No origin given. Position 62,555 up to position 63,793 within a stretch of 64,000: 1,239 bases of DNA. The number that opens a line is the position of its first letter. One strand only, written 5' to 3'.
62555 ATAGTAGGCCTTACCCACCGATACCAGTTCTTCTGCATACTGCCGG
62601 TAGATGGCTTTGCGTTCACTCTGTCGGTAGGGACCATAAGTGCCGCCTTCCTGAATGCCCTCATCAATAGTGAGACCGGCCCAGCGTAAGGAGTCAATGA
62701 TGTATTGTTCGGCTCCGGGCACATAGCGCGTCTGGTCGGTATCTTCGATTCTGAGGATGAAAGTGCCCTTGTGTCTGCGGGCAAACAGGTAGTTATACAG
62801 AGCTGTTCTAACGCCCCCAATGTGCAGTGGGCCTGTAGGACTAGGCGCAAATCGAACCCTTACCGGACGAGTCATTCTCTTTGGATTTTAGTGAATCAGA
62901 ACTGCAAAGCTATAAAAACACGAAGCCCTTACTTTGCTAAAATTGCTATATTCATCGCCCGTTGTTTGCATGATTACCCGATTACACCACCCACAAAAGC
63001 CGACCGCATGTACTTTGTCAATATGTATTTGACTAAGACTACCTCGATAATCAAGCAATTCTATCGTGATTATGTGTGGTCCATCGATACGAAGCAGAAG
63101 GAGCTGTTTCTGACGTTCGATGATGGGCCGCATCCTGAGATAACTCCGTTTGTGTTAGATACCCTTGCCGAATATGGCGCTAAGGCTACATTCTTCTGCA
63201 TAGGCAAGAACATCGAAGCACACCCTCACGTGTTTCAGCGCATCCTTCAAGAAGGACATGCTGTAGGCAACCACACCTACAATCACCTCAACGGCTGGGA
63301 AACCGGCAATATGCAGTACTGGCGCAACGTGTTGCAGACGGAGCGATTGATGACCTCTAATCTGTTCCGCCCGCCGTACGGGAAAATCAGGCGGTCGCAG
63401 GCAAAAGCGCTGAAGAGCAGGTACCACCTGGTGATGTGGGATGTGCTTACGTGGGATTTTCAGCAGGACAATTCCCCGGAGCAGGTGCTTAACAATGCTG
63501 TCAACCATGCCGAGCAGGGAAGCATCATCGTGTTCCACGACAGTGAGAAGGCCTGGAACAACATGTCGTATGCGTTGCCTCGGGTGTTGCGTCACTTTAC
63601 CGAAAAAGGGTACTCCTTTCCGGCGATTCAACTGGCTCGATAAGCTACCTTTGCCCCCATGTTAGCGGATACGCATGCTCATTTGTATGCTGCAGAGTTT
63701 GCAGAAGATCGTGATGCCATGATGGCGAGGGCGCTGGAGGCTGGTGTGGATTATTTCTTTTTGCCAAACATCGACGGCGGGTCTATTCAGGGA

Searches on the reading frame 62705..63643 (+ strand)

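Call 78: search_protein_families(library=pfam, proteins=[window:62705-63643:+], max_evalue=0.001)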
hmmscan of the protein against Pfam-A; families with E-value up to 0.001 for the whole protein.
window:62705-63643:+ (312 aa): 1 family
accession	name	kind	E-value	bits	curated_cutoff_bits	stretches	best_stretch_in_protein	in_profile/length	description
PF01522.26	Polysacc_deac_1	-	1.4e-28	99.8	23.1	1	128-237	3-117/124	Polysaccharide deacetylase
